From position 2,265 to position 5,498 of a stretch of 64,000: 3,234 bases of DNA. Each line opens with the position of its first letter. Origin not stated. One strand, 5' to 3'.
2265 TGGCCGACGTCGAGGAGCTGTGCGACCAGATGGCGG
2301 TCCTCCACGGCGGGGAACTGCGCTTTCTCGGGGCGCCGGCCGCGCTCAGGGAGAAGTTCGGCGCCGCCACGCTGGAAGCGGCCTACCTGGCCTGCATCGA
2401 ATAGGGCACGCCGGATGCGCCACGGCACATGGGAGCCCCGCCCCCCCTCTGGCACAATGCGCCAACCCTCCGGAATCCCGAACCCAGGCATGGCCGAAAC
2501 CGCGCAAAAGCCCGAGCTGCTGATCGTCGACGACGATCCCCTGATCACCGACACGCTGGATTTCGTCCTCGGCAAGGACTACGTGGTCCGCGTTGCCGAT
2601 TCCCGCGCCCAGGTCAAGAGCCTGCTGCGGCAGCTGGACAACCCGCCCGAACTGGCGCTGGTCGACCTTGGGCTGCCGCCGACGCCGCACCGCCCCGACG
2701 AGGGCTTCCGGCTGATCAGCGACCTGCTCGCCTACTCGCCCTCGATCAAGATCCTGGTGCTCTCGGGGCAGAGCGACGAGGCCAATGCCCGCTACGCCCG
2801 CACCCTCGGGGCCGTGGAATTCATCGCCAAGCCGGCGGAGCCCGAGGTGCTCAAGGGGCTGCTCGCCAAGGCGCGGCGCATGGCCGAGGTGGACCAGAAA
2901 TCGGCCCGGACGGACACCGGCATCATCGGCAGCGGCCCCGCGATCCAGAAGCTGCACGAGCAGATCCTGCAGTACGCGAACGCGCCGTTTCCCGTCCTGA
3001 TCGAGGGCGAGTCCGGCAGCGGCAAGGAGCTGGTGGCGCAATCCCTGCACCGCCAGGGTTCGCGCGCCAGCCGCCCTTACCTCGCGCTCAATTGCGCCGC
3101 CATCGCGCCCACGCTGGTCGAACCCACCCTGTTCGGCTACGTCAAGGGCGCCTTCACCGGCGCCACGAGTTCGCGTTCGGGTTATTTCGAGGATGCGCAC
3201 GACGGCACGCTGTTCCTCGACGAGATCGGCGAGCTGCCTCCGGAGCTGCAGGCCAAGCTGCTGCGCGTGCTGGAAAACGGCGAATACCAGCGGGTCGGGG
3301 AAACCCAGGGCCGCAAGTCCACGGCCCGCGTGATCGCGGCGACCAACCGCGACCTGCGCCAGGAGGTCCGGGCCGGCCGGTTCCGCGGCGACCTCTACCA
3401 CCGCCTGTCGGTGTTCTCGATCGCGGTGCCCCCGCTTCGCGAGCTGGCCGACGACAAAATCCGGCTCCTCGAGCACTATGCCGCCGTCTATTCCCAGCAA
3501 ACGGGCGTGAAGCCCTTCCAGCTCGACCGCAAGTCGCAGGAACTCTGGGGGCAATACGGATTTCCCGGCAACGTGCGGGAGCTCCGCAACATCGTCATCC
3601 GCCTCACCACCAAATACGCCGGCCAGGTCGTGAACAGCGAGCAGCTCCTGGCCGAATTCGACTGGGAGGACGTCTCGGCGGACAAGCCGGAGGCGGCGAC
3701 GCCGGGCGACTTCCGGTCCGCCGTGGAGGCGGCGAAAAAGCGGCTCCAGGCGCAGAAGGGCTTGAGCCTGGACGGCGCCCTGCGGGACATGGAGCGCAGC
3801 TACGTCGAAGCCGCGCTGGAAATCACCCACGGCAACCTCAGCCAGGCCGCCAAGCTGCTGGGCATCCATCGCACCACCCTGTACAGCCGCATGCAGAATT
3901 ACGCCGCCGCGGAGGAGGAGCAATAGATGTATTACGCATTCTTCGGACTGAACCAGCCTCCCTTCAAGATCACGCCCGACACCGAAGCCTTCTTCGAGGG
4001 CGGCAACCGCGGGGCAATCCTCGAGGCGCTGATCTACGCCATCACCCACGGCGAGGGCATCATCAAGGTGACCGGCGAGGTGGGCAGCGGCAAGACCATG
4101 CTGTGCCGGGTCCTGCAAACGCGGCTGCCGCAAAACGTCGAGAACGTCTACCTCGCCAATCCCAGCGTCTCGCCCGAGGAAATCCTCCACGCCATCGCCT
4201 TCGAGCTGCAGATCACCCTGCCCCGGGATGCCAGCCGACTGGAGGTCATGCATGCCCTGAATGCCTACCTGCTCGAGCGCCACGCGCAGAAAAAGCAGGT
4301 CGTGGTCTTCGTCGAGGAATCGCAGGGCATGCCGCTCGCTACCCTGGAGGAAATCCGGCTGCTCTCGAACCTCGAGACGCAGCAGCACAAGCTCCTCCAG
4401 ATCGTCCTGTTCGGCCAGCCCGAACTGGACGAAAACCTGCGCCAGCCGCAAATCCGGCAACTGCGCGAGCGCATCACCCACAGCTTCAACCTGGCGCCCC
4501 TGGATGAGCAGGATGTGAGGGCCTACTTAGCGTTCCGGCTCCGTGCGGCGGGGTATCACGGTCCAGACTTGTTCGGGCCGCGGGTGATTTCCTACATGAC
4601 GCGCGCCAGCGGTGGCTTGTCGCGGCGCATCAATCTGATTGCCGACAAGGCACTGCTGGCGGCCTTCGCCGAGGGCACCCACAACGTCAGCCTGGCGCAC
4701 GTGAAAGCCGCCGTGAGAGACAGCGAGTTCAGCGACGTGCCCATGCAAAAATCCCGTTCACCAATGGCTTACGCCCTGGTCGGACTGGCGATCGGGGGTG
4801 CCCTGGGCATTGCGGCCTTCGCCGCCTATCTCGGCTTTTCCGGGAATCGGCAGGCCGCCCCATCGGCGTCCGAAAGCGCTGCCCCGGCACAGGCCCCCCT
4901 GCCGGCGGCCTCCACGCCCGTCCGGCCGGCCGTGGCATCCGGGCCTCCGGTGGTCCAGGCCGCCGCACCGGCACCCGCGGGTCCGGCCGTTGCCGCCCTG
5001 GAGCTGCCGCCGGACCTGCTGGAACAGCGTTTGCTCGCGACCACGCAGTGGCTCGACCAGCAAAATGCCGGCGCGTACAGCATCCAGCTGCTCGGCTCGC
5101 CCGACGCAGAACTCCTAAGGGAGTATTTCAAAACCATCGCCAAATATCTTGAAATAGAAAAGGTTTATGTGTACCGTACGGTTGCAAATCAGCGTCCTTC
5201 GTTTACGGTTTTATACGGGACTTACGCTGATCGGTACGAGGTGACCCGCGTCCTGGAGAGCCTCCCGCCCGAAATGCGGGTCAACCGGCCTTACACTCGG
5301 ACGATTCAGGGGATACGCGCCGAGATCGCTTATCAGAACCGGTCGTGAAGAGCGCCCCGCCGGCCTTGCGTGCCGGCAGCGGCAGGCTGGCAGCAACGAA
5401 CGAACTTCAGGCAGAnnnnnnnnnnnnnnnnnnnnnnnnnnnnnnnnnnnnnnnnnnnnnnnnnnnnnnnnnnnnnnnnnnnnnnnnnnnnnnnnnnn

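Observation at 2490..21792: MSHA-class type IV filament locus flanked by a PrsR/PrsK-like sigma-54 two-component pair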

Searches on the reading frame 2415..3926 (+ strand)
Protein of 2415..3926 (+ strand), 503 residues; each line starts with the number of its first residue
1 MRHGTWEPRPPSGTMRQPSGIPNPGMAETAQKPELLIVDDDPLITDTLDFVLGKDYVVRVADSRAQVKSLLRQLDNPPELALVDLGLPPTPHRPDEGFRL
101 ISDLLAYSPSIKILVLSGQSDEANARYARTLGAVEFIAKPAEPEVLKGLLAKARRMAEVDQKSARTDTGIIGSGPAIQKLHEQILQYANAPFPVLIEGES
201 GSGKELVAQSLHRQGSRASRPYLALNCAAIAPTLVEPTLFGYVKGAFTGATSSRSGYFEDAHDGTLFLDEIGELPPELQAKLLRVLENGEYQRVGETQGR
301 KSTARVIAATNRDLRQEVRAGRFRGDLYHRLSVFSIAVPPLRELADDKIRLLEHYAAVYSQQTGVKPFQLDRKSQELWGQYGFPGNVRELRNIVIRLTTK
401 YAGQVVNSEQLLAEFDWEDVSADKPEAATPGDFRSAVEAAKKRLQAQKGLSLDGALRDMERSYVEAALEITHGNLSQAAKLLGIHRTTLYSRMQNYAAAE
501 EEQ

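Call 3: search_protein_families(library=ncbifam, proteins=[window:2415-3926:+], max_evalue=0.01)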
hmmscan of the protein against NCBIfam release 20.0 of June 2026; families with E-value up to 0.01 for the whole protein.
window:2415-3926:+ (503 aa): 65 families (the best 25 are shown)
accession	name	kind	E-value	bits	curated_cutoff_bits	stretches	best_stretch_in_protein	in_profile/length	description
TIGR01818.1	ntrC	equivalog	2.6e-109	366.1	558.6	1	36-494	2-461/463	nitrogen regulation protein NR(I)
TIGR02915.1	PEP_resp_reg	equivalog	2e-102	343.3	502.6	1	35-496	1-442/445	PEP-CTERM-box response regulator transcription factor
NF003451.0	PRK05022.1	equivalog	8.4e-99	331.6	476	1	149-490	171-502/512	nitric oxide reductase transcriptional regulator NorR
NF008176.1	PRK10923.1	equivalog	3.1e-84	283.2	620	1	31-494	2-464/469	nitrogen regulation protein NR(I)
NF038308.1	RNA_repair_RtcR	equivalog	5.2e-84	283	650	1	153-498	165-518/530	RNA repair transcriptional activator RtcR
TIGR01817.1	nifA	equivalog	6.1e-84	282.7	528.85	1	155-486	183-517/534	nif-specific transcriptional activator NifA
NF008469.0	PRK11361.1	equivalog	1.6e-82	277.6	714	1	34-498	6-456/461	acetoacetate metabolism transcriptional regulator AtoC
NF041552.1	TF_PrdR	equivalog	5.9e-81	272.5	795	1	158-496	257-576/577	sigma-54 dependent transcriptional regulator PrdR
NF041946.1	LuxO_transreg_Vib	equivalog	1.7e-80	271.1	800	1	75-497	38-461/463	quorum-sensing sigma-54 dependent transcriptional regulator LuxO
TIGR02329.1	propionate_PrpR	equivalog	2.9e-80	270.4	499.2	1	155-494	198-525/526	propionate catabolism operon regulatory protein PrpR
NF011953.0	PRK15424.1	equivalog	2.6e-77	260.6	703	1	158-497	209-535/538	propionate catabolism operon regulatory protein PrpR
NF050807.1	TransRegFlbDCaul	equivalog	8.8e-77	258.9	750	1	110-498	70-440/454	sigma-54-dependent transcriptional regulator FlbD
TIGR02974.1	phageshock_pspF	equivalog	4.5e-76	256.2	443.55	1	170-494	1-334/336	phage shock protein operon transcriptional activator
NF051870.1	NAssimRespRegNtrX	equivalog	1.5e-75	254.9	600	1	34-494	3-448/452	nitrogen assimilation response regulator NtrX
NF007689.0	PRK10365.1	equivalog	1.1e-74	251.8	760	1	31-409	4-380/441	sigma-54-dependent response regulator transcription factor ZraR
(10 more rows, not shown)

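Call 5: search_protein_families(library=pfam, proteins=[window:2415-3926:+], max_evalue=0.01)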
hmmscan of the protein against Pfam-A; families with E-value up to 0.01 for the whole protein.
window:2415-3926:+ (503 aa): 12 families
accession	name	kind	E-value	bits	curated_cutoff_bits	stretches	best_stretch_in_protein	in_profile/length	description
PF00158.32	Sigma54_activat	-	5e-65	218.7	20.2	1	170-336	1-167/168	Sigma-54 interaction domain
PF14532.12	Sigma54_activ_2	-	1.7e-25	90.3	25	1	171-341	1-138/138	Sigma-54 interaction domain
PF02954.25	HTH_8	-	2.1e-14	53.4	22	1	456-496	2-42/42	Bacterial regulatory protein, Fis family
PF00072.30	Response_reg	-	3.4e-14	53.4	30.2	1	36-147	2-107/111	Response regulator receiver domain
PF25601.1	AAA_lid_14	-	1e-11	44.9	27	1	342-422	1-81/87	AAA+ ATPase lid domain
PF07728.20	AAA_5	-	3.8e-08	33.9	22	1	193-313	1-124/139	AAA domain (dynein-related subfamily)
PF13556.12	HTH_30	-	0.00012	22.2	27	1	471-494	11-34/59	PucR C-terminal helix-turn-helix domain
PF01078.27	Mg_chelatase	-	0.00016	21.6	20.3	0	249-311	93-157/207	Magnesium chelatase, subunit ChlI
PF00004.35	AAA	-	0.00037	21.4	21.2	1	194-324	1-124/131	ATPase family associated with various cellular activities (AAA)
PF07724.20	AAA_2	-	0.0025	18.3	27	1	194-313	6-126/166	AAA domain (Cdc48 subfamily)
PF13518.12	HTH_28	-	0.0056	17.2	25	0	466-497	8-37/52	Helix-turn-helix domain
PF13191.12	AAA_16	-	0.0088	17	32.6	0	173-287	5-121/167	AAA ATPase domain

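Call 46: search_solved_structures(query=window:2490-3926:+, max_evalue=1e-30)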
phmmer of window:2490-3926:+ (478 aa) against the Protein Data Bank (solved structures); distinct sequences matched with E-value up to 1e-30: 35.
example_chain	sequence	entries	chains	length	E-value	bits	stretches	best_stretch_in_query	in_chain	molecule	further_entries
4l4u_A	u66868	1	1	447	9.6e-69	235.9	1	9-383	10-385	Transcriptional regulator (NtrC family)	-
1ny5_A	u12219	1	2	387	1.1e-66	229.1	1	10-382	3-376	transcriptional regulator (NtrC family)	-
3dzd_A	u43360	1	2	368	1.6e-65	225.3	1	10-381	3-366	Transcriptional regulator (NtrC family)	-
6iy8_A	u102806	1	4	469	3.1e-65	224.4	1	146-371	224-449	Positive regulator CapR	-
1ojl_A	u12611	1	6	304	2.6e-64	221.3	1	145-386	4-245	TRANSCRIPTIONAL REGULATORY PROTEIN ZRAR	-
9qq6_C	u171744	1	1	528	4.8e-62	213.8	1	143-372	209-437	Nif-specific regulatory protein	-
8p53_C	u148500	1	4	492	1e-61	212.8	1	143-474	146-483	Transcriptional regulator FleQ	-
4ly6_A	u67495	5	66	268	6.7e-61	210.1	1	146-382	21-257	Transcriptional regulator (NtrC family)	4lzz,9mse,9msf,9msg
1ny6_A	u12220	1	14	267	7e-61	210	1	146-382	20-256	transcriptional regulator (NtrC family)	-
5exx_A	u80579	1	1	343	1.6e-60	208.9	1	144-469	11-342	Transcriptional regulator FleQ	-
5ep0_A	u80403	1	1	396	3.6e-60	207.7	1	50-373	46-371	Putative repressor protein luxO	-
3m0e_A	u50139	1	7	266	4.9e-60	207.3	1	146-382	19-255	Transcriptional regulator (NtrC family)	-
5ep1_A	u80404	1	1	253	6.7e-56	193.6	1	144-373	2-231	Putative repressor protein luxO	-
5ep2_A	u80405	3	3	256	7e-56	193.5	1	144-373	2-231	Putative repressor protein luxO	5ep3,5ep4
6jdi_A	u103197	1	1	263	1.8e-55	192.2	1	144-390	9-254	Nitrogen assimilation regulatory protein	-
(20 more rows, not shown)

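Call 85: list_cluster_members(proteins=[window:2490-3926:+, window:3927-5348:+, window:5506-7275:+, window:7272-8672:+, window:8688-10394:+, window:10407-11612:+, window:13152-13772:+, window:20199-20921:+, P0001, window:15893-16633:+])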
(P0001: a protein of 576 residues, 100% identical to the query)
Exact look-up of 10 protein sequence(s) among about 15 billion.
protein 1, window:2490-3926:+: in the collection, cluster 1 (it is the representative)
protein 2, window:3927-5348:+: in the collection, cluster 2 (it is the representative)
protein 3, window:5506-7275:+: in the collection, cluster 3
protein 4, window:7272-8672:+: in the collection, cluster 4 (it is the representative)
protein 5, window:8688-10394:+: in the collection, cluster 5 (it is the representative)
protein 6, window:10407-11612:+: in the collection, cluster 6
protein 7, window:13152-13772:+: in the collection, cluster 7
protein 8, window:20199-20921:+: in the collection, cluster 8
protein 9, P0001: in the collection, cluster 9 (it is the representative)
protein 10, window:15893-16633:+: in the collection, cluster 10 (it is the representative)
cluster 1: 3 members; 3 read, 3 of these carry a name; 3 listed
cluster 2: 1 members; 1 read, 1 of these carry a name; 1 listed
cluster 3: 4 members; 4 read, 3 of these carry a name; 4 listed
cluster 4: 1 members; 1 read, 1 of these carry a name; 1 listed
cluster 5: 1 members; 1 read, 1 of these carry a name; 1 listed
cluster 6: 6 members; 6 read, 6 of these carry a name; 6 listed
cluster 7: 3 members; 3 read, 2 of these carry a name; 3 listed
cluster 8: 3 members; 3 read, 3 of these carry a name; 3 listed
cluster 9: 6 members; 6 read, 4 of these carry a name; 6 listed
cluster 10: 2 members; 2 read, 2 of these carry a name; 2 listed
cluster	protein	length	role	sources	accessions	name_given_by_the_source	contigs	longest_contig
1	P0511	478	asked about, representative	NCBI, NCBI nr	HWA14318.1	MAG TPA: sigma-54 dependent transcriptional regulator [Burkholderiales bacterium] | sigma-54 dependent transcriptional regulator [Burkholderiales bacterium]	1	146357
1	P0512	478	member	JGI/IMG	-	DNA-binding NtrC family response regulator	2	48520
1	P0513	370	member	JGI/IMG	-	DNA-binding NtrC family response regulator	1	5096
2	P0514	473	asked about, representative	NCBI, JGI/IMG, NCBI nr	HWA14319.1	MAG TPA: AAA family ATPase [Burkholderiales bacterium] | type II secretory pathway predicted ATPase ExeA | AAA family ATPase [Burkholderiales bacterium]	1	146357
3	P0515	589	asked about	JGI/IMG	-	general secretion pathway protein D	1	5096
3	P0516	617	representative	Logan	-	-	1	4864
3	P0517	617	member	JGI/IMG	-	general secretion pathway protein D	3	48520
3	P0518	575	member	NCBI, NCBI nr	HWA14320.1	MAG TPA: secretin N-terminal domain-containing protein [Burkholderiales bacterium] | secretin N-terminal domain-containing protein [Burkholderiales bacterium]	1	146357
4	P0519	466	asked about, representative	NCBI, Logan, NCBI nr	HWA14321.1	MAG TPA: tetratricopeptide repeat protein [Burkholderiales bacterium] | tetratricopeptide repeat protein [Burkholderiales bacterium]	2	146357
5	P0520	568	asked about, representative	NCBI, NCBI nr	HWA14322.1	MAG TPA: GspE/PulE family protein [Burkholderiales bacterium] | GspE/PulE family protein [Burkholderiales bacterium]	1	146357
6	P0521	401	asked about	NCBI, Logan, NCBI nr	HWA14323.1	MAG TPA: type II secretion system F family protein [Burkholderiales bacterium] | type II secretion system F family protein [Burkholderiales bacterium]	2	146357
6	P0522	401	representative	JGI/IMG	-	type IV pilus assembly protein PilC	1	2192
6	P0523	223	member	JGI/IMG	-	type IV pilus assembly protein PilC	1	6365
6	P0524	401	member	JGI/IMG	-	type IV pilus assembly protein PilC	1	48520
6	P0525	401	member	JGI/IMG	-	type IV pilus assembly protein PilC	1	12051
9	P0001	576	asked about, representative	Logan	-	-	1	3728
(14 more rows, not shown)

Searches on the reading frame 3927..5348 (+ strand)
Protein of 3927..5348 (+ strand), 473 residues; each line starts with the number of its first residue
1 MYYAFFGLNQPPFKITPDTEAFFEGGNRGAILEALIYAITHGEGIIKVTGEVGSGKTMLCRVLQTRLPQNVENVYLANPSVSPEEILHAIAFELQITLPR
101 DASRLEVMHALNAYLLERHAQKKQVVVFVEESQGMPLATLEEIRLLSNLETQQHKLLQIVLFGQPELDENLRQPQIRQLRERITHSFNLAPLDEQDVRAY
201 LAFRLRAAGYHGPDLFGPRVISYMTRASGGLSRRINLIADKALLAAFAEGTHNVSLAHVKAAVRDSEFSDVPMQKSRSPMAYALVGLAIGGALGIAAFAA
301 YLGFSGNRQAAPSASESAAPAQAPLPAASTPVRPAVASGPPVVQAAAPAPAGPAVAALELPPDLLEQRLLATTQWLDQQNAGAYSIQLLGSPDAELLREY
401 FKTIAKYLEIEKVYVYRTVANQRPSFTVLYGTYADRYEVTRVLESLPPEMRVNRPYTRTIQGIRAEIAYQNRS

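Call 3: search_protein_families(library=ncbifam, proteins=[window:3927-5348:+], max_evalue=0.01)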
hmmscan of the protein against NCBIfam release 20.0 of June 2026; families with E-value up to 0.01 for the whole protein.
window:3927-5348:+ (473 aa): 3 families
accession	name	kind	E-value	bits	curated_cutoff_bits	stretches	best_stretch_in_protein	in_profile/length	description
TIGR03015.1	pepcterm_ATPase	hypoth_equivalog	2.5e-64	217.3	324.5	1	1-266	1-266/269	XrtA/PEP-CTERM system-associated ATPase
NF008153.0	PRK10905.1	equivalog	8.9e-06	25.1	256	1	311-466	278-422/424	cell division protein DamX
NF050039.1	sacti_exp_GggC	equivalog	0.0076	15.5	750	0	30-107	330-406/511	streptosactin export ABC transporter GggC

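Call 5: search_protein_families(library=pfam, proteins=[window:3927-5348:+], max_evalue=0.01)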
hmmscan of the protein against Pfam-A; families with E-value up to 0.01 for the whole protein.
window:3927-5348:+ (473 aa): 3 families
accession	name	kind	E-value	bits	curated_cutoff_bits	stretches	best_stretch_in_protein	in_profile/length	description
PF13401.12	AAA_22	-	2.4e-26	93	27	1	41-170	3-129/130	AAA domain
PF13191.12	AAA_16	-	3e-06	28.3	32.6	1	32-156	12-164/167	AAA ATPase domain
PF05036.18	SPOR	-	0.0035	18.1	21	1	381-449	2-66/76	SPOR domain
